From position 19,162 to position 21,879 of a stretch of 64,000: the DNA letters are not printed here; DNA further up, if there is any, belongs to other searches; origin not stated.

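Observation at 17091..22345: Glycyl-radical-enzyme operon with a Glu-less, non-PFL, non-XSS Cys loop and unusual partner genes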

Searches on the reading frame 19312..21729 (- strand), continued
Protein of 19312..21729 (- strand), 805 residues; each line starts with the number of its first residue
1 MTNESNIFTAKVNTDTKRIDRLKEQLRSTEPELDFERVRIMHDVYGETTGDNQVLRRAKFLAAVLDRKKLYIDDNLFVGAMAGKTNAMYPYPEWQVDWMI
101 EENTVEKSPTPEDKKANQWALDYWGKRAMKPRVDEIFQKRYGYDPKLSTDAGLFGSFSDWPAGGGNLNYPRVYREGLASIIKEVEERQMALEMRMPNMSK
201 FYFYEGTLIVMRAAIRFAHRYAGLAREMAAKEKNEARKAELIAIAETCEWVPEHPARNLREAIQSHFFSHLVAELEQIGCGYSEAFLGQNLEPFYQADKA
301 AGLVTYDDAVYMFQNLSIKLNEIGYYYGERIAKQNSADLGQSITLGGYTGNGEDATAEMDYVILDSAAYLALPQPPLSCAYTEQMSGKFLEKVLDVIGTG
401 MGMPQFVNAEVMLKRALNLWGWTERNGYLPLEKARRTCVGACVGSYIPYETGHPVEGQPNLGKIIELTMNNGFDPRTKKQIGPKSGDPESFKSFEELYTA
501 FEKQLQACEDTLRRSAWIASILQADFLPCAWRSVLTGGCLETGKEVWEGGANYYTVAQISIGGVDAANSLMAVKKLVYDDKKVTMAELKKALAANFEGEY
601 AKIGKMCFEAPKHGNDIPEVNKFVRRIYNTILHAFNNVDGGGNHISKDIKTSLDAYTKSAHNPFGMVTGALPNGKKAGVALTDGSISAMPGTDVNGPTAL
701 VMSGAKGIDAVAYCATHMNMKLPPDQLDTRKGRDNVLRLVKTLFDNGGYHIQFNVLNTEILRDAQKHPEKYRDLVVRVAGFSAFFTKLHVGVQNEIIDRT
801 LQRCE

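Call 13: find_encoding_contigs(protein=P0028, flank=10000, max_places=3)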
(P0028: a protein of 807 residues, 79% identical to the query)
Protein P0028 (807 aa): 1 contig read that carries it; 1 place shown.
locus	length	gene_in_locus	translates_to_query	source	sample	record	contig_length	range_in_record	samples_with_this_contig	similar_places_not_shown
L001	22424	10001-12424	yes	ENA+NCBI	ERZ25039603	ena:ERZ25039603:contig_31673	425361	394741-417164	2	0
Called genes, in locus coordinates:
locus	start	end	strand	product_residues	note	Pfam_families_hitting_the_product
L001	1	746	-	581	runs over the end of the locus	PF13428:TPR_14 (faint), PF13431:TPR_17 (faint), PF14559:TPR_19 (faint), PF07719:TPR_2 (faint)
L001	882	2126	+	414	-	PF02812:ELFV_dehydrog_N, PF00208:ELFV_dehydrog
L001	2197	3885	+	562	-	PF06826:Asp-Al_Ex, PF02080:TrkA_C, PF06826:Asp-Al_Ex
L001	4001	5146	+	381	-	PF01734:Patatin, PF12536:DUF3734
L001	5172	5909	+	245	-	PF06314:ADC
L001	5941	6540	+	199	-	PF03729:DUF308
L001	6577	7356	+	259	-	PF00106:adh_short, PF08659:KR, PF23441:SDR, PF13561:adh_short_C2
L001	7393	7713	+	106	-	-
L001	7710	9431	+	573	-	PF01266:DAO (faint), PF07992:Pyr_redox_2, PF13450:NAD_binding_8 (faint), PF13738:Pyr_redox_3 (faint), PF00070:Pyr_redox, PF02852:Pyr_redox_dim, PF00581:Rhodanese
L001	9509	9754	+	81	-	-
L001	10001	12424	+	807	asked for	PF02901:PFL-like, PF01228:Gly_radical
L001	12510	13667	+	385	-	PF00365:PFK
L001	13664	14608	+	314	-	PF13353:Fer4_12, PF04055:Radical_SAM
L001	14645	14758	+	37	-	-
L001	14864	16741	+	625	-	PF01558:POR, PF01855:POR_N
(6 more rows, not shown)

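Call 24: find_related_loci(query=window:19312-21729:-, collection=genome_contigs, flank=10000)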
Query window:19312-21729:- (805 aa) in genome_contigs; peptide patterns used: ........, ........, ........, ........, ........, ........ (x = any residue, [..] = any of these).
51 stretches matched a pattern; 30 encode a relative of the query (tblastn E <= 1e-3); 29 distinct loci.
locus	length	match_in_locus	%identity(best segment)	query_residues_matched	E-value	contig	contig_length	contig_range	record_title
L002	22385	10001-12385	93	11-805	0e+0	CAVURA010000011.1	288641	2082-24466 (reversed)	MAG: uncultured Bacteroidales bacterium isolate MFD01299.bin.1.197 genome assembly, contig: contig_22439, whole genome s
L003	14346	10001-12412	90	2-805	0e+0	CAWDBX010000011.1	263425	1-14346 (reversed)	MAG: uncultured Bacteroidales bacterium isolate MFD02979.bin.2.38 genome assembly, contig: contig_65103, whole genome sh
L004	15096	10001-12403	91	6-805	0e+0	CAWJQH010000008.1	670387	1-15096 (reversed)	MAG: uncultured Bacteroidales bacterium isolate MFD02979.bin.1.73 genome assembly, contig: contig_63368, whole genome sh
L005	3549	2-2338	93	27-805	0e+0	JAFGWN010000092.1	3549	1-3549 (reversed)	MAG: Balneolaceae bacterium isolate ZodW_Metabat.264 k87_6074822, whole genome shotgun sequence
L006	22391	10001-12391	90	9-805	0e+0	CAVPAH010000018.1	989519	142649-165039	MAG: uncultured Chloroflexia bacterium isolate MFD09848.bin.2.53 genome assembly, contig: contig_5927, whole genome shot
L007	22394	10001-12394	81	9-805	0e+0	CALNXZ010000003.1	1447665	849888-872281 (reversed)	MAG: uncultured Gammaproteobacteria bacterium isolate LOGT_bin.0049 genome assembly, contig: contig_9766, whole genome s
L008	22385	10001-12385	81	9-802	0e+0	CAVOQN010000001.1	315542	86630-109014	MAG: uncultured proteobacterium isolate MFD09779.bin.3.68 genome assembly, contig: contig_10780, whole genome shotgun se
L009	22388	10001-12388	79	9-803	0e+0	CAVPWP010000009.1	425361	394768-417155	MAG: uncultured Alphaproteobacteria bacterium isolate MFD09964.bin.2.265 genome assembly, contig: contig_31673, whole ge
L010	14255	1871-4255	80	9-802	0e+0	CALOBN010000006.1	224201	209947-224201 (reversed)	MAG: uncultured Gammaproteobacteria bacterium isolate HOU_bin.0158 genome assembly, contig: contig_3560, whole genome sh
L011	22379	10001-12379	79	11-804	0e+0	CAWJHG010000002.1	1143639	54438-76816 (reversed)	MAG: Candidatus Acidoferrales bacterium isolate MFD01689.bin.1.7 genome assembly, contig: contig_25172, whole genome sho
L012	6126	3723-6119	78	3-802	0e+0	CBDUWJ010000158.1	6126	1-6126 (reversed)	MAG TPA_asm: uncultured Anaerolineae bacterium isolate SRR22302363_binner13_Refined_38 genome assembly, contig: ERZ25749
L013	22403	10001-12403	93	6-805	0e+0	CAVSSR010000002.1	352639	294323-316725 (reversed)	MAG: uncultured Bacteroidales bacterium isolate MFD05674.bin.2.111 genome assembly, contig: contig_13132, whole genome s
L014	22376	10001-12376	76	9-802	0e+0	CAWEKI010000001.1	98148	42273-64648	MAG: uncultured Bacteroidetes bacterium isolate MFD05942.bin.1.2 genome assembly, contig: contig_11500, whole genome sho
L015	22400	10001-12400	75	3-805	0e+0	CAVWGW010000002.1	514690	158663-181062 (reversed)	MAG: uncultured Chloroflexia bacterium isolate MFD04716.bin.3.335 genome assembly, contig: contig_11407, whole genome sh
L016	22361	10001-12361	75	16-805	0e+0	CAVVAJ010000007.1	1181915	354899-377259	MAG: uncultured Chloroflexia bacterium isolate MFD09779.bin.1.238 genome assembly, contig: contig_6347, whole genome sho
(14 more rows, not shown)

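Call 37: search_protein_representatives(protein=window:19312-21729:-)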
Query: 805 residues. Proteins with E-value up to 0.001 (for the whole library): 7430; up to 1e-10: 3859; up to 1e-30: 1467. The best 150 are listed.
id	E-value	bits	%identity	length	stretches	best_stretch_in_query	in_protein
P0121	2.4e-241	819.8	50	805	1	5-800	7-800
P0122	1.4e-220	751.2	45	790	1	9-800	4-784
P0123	6.8e-195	666.2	74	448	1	88-475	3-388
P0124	9.2e-175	599.6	41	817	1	17-800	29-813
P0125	7.4e-169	580.1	40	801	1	15-800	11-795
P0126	4.1e-164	564.4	41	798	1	16-800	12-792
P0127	1.2e-163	562.9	40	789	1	16-800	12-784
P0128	4.2e-159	547.8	40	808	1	10-801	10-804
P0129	6.5e-157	540.6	39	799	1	16-800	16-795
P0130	6.7e-153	527.3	39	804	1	15-802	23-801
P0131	1.1e-151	523.2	38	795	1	22-800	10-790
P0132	8.1e-147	507.2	94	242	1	181-421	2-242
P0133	1.5e-145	503.0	39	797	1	17-803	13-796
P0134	2.5e-141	489.1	37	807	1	16-802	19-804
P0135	4.3e-135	468.4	39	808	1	10-802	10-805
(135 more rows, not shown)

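Call 38: predict_structure(alignment_id=A1)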
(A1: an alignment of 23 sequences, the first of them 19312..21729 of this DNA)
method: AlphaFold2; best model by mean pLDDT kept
length: 805 residues; sequences in the alignment: 23
mean_pLDDT: 58.5   pTM: 0.67
mean pLDDT of the five models: 58.5, 48.2, 39.5, 39.1, 35.5
residues with pLDDT >= 90: 17; 70-90: 292; 50-70: 174; < 50: 322
segments of 3 or more residues with pLDDT < 50: 1-10, 79-83, 160-167, 197-199, 278-283, 324-342, 373-376, 400-403, 415-456, 525-528, 538-561, 563-565, 567-570, 572-578, 591-719, 761-769, 771-805
pLDDT, mean of each block of 10 residues (from residue 1): 35 70 68 76 80 78 83 60 54 71 81 88 79 78 78 60 48 82 79 54 77 87 89 86 86 85 81 59 60 91 88 78 45 31 63 77 79 57 79 69 59 47 40 37 31 41 65 77 78 74 74 65 53 54 33 41 49 46 52 40 28 30 35 34 28 28 27 29 30 32 29 41 64 72 63 53 45 40 29 36 27
secondary structure, 60 per line:
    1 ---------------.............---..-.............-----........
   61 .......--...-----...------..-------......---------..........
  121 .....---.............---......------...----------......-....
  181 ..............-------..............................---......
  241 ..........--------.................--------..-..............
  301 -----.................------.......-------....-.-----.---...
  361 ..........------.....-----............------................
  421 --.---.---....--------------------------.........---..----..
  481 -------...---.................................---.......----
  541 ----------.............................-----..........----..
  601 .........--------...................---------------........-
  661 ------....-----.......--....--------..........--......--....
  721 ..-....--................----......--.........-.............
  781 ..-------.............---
elements in order (helices of 4 or more, strands of 3 or more residues): H16-28 H35-47 H53-67 E70-72 E78-80 H96-101 H111-125 H129-141 H145-150 H170-175 H177-194 H202-231 H235-250 H259-275 H287-300 H306-322 H329-335 E343-346 H358-370 E377-381 H387-398 E405-408 H409-420 H431-434 H461-469 H494-526 H530-536 H551-579 H585-594 H599-609 H618-636 H652-659 E667-670 E676-682 E685-688 H697-706 H709-714 E717-722 H724-727 H730-745 E750-755 H758-766 H768-782 H790-802
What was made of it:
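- The AF2 model of the enzyme was poor (pLDDT 58.5, call 38), and no coordinates could be inspected. The relative geometry of the two Cys is unknown because the model was poor (call 38).
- Tried and rejected: AlphaFold2 of the enzyme from a 23-sequence family alignment gave a poor model (pLDDT 58.5; the Cys and Gly loops were below 50; call 38).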

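Call 40: find_encoding_contigs(protein=P0121, flank=8000, max_places=4)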
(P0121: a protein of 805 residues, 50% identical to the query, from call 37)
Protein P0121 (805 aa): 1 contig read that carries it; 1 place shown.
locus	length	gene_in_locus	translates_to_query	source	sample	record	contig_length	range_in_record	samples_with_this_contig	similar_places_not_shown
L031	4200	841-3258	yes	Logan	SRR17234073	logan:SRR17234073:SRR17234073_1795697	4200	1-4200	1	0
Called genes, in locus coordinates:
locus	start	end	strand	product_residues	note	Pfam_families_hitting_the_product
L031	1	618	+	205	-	?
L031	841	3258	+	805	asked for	PF02901:PFL-like, PF01228:Gly_radical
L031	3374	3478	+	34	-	-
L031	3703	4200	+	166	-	?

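Call 41: find_encoding_contigs(protein=P0122, flank=8000, max_places=4)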
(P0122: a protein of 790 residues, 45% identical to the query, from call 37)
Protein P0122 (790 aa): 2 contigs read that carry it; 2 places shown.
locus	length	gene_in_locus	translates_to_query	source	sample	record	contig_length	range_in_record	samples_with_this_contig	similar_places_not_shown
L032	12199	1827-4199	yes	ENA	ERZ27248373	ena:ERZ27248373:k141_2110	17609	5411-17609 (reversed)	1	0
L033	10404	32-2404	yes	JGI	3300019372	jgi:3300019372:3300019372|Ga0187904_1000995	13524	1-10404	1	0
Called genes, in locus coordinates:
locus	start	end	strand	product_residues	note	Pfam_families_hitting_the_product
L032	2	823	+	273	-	?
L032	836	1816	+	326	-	PF13353:Fer4_12, PF04055:Radical_SAM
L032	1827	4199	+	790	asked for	PF02901:PFL-like, PF01228:Gly_radical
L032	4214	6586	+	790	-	PF02901:PFL-like, PF01228:Gly_radical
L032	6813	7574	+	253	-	PF00528:BPD_transp_1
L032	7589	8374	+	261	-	PF03193:RsgA_GTPase (faint), PF00005:ABC_tran, PF13304:AAA_21 (faint)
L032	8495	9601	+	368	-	PF13379:NMT1_2, PF09084:NMT1, PF04069:OpuAC, PF12974:Phosphonate-bd, PF16868:NMT1_3 (weak)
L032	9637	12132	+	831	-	PF02901:PFL-like, PF01228:Gly_radical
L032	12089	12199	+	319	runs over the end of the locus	PF13353:Fer4_12, PF04055:Radical_SAM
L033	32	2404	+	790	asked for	PF02901:PFL-like, PF01228:Gly_radical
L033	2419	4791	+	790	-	PF02901:PFL-like, PF01228:Gly_radical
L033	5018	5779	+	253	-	PF00528:BPD_transp_1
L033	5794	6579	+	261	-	PF03193:RsgA_GTPase (faint), PF00005:ABC_tran, PF13304:AAA_21 (faint)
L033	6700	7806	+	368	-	PF13379:NMT1_2, PF09084:NMT1, PF04069:OpuAC, PF12974:Phosphonate-bd, PF16868:NMT1_3 (weak)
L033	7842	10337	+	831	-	PF02901:PFL-like, PF01228:Gly_radical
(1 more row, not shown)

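Call 43: search_protein_families(library=ncbifam, proteins=[L032:9637-12132:+, L032:8495-9601:+, L032:4214-6586:+, L032:2-823:+], max_evalue=0.00001)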
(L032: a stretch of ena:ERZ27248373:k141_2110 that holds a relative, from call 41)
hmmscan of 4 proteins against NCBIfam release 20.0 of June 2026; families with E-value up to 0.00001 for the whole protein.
L032:9637-12132:+ (831 aa): 12 families
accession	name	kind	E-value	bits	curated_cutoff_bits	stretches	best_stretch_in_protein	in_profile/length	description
NF048011.1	SfplDhtHpsGDes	equivalog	0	1370.6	1000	1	6-827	1-820/821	(2S)-3-sulfopropanediol dehydratase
TIGR01774.1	PFL2-3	subfamily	2.3e-181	604.9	678.2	1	31-827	4-785/786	formate C-acetyltransferase/glycerol dehydratase family glycyl radical enzyme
TIGR04394.1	choline_CutC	equivalog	1.1e-160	536.9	1050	1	31-825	3-785/789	choline trimethylamine-lyase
NF043068.1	glycl_HYPD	equivalog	7.2e-160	533.6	1100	1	31-827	2-783/784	trans-4-hydroxy-L-proline dehydratase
NF007437.0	PRK09983.1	equivalog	6.8e-138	460.9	1109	1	32-827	4-764/765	formate C-acetyltransferase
NF048009.1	SfplDhtHpfGKleb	equivalog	3.6e-136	455.4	1000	1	31-825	26-821/824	(2S)-3-sulfopropanediol dehydratase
NF033718.1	indole_decarb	equivalog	1.3e-119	400.8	1100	1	129-827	155-867/868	indoleacetate decarboxylase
NF033715.1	glycyl_HPDL_Lrg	equivalog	5.9e-102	342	1150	2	192-625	227-678/901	4-hydroxyphenylacetate decarboxylase large subunit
TIGR01255.1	pyr_form_ly_1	equivalog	1.1e-29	103.4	994.2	2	587-829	509-744/744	formate C-acetyltransferase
NF038360.1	rad_fix_GrcA3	exception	3.1e-18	65.6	158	1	758-829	7-78/78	autonomous glycyl radical cofactor GrcA3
NF008341.1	PRK11127.1-1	equivalog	1.1e-15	57.3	145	1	771-828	22-79/80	autonomous glycyl radical cofactor GrcA2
TIGR04365.1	spare_glycyl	equivalog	5.2e-12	46.1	170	1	774-829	71-126/126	autonomous glycyl radical cofactor GrcA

L032:8495-9601:+ (368 aa): 8 families
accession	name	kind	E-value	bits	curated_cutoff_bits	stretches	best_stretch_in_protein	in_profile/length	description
TIGR01728.1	SsuA_fam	subfamily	2.7e-56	190.9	163.5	1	71-357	1-288/290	aliphatic sulfonate ABC transporter substrate-binding protein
NF008588.0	PRK11553.1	subfamily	1.2e-37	129.5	299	1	79-311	35-263/319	aliphatic sulfonate ABC transporter substrate-binding protein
TIGR01729.1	taurine_ABC_bnd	equivalog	2.4e-29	102.7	304.25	1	98-358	23-299/300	taurine ABC transporter substrate-binding protein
NF008553.0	PRK11480.1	equivalog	2.4e-22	79.6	490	1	50-278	4-226/320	taurine ABC transporter substrate-binding protein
TIGR02122.1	TRAP_TAXI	subfamily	1.6e-11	43.6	84.35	1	142-228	107-196/320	TAXI family TRAP transporter solute-binding subunit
TIGR03427.1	ABC_peri_uca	equivalog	3e-10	39.8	333.9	1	78-270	11-201/328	putative urea ABC transporter substrate-binding protein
NF040735.1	SBP_SaoX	equivalog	1.1e-06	28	300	1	115-254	42-181/330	ABC transporter substrate-binding subunit SaoX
TIGR01098.1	3A0109s03R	subfamily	1.9e-06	27.6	112.05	1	117-243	78-214/253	phosphate/phosphite/phosphonate ABC transporter substrate-binding protein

L032:4214-6586:+ (790 aa): 12 families
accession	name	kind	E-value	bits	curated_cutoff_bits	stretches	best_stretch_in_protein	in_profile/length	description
NF043068.1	glycl_HYPD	equivalog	2.3e-152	508.8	1100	1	11-787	1-783/784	trans-4-hydroxy-L-proline dehydratase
TIGR01774.1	PFL2-3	subfamily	7.6e-151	504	678.2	1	11-788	3-786/786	formate C-acetyltransferase/glycerol dehydratase family glycyl radical enzyme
NF033718.1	indole_decarb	equivalog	2.4e-146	489.2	1100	1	100-787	155-867/868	indoleacetate decarboxylase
NF048011.1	SfplDhtHpsGDes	equivalog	2.6e-143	479.2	1000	1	9-787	21-820/821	(2S)-3-sulfopropanediol dehydratase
TIGR04394.1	choline_CutC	equivalog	9.5e-127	424.6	1050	1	12-784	3-784/789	choline trimethylamine-lyase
NF033715.1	glycyl_HPDL_Lrg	equivalog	6.4e-123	411.4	1150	1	108-787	175-900/901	4-hydroxyphenylacetate decarboxylase large subunit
NF048009.1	SfplDhtHpfGKleb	equivalog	4.8e-120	402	1000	1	12-786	26-822/824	(2S)-3-sulfopropanediol dehydratase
NF007437.0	PRK09983.1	equivalog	4e-111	372.4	1109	1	11-788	2-765/765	formate C-acetyltransferase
TIGR01255.1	pyr_form_ly_1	equivalog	1.2e-34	119.9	994.2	1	246-787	230-742/744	formate C-acetyltransferase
NF038360.1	rad_fix_GrcA3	exception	1.5e-15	57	158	1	720-787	9-76/78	autonomous glycyl radical cofactor GrcA3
NF008341.1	PRK11127.1-1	equivalog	1.1e-08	34.9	145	1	729-787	20-78/80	autonomous glycyl radical cofactor GrcA2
TIGR04365.1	spare_glycyl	equivalog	2.4e-07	31.1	170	1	730-784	67-121/126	autonomous glycyl radical cofactor GrcA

L032:2-823:+ (273 aa): 183 families (the best 25 are shown)
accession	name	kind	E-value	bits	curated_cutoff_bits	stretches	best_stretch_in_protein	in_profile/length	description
NF040729.1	ABC_ATP_SaoA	equivalog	5.1e-83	278.3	360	1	23-263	1-244/248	ABC transporter ATP-binding protein SaoA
TIGR01184.1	ntrCD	subfamily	4.2e-69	232.6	291.8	1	43-248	1-212/230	nitrate ABC transporter ATP-binding protein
TIGR03265.1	PhnT2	equivalog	5.3e-66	223.2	457.7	1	23-227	4-210/353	putative 2-aminoethylphosphonate ABC transporter ATP-binding protein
NF008421.0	PRK11248.1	equivalog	1.5e-65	221.3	357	1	40-240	14-217/255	taurine ABC transporter ATP-binding subunit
NF008420.0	PRK11247.1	equivalog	2.8e-60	203.6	395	1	16-260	5-240/257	aliphatic sulfonates ABC transporter ATP-binding protein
NF043075.1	MMSYN1_0197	equivalog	4e-57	193.7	550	1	24-227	3-208/341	spermidine/putrescine ABC transporter ATP-binding protein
NF006987.0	PRK09452.1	equivalog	4.4e-57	193.5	482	1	18-226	12-222/378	spermidine/putrescine ABC transporter ATP-binding protein PotA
TIGR00968.1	3a0106s01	subfamily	2e-52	178.1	342.75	1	26-227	3-206/237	sulfate ABC transporter ATP-binding protein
NF008653.0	PRK11650.1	subfamily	2.5e-52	178.1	432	1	23-226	3-209/357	sn-glycerol-3-phosphate ABC transporter ATP-binding protein UgpC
TIGR01186.1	proV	subfamily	5.1e-52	177.2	326.6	1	40-226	6-204/363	betaine/proline/choline family ABC transporter ATP-binding protein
TIGR01187.1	potA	subfamily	8.4e-51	173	355.6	1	58-226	1-175/325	polyamine ABC transporter ATP-binding protein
NF008513.0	PRK11432.1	equivalog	1.5e-48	165.5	496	1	24-227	7-212/351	ferric ABC transporter ATP-binding protein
NF040933.2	ABC_arch_GlcV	equivalog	2.8e-47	161.3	450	1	23-226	2-216/357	glucose ABC transporter ATP-binding protein GlcV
NF008233.0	PRK11000.1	equivalog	4.1e-47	160.8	568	1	25-228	5-210/369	maltose/maltodextrin ABC transporter ATP-binding protein MalK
NF008621.0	PRK11607.1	equivalog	1.4e-46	159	613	1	24-227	20-225/377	putrescine ABC transporter ATP-binding subunit PotG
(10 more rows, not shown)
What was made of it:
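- The 45-47%-identical sister GREs lie with an SsuA-family ABC transporter and an HpsG equivalog scoring 1370 bits against a 1000-bit cut-off: calls 41, 43. The tandem sister GREs lie beside HpsG and a sulfonate transporter (calls 41, 43).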

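Call 55: find_encoding_contigs(protein=P0058, flank=10000, max_places=1)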
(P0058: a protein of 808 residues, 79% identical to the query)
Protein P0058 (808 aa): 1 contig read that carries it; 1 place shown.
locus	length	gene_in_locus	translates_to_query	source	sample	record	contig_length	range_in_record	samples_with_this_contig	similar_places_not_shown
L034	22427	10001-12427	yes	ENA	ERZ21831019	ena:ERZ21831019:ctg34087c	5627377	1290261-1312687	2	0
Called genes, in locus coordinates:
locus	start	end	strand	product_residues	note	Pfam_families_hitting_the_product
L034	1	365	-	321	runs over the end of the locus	-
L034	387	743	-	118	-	PF09956:Phage_cement_2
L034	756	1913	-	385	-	-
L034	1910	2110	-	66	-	-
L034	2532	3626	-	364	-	-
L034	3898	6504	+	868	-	PF08448:PAS_4, PF13426:PAS_9, PF08447:PAS_3, PF00158:Sigma54_activat, PF14532:Sigma54_activ_2, PF07728:AAA_5, PF25601:AAA_lid_14, PF02954:HTH_8, +5 more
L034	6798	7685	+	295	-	PF18914:DUF5666 (faint), PF00691:OmpA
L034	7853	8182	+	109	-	PF03992:ABM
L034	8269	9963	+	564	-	PF01266:DAO (faint), PF03486:HI0933_like (faint), PF07992:Pyr_redox_2, PF13450:NAD_binding_8 (faint), PF13738:Pyr_redox_3 (weak), PF00070:Pyr_redox, PF02852:Pyr_redox_dim, PF00581:Rhodanese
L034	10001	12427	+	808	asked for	PF02901:PFL-like, PF01228:Gly_radical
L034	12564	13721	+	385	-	PF00365:PFK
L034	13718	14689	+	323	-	PF13353:Fer4_12, PF04055:Radical_SAM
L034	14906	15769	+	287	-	PF01758:SBF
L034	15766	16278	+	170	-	-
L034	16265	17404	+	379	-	PF12838:Fer4_7 (faint), PF13237:Fer4_10, PF14697:Fer4_21, PF13187:Fer4_9, PF00037:Fer4 (weak), PF12837:Fer4_6 (weak)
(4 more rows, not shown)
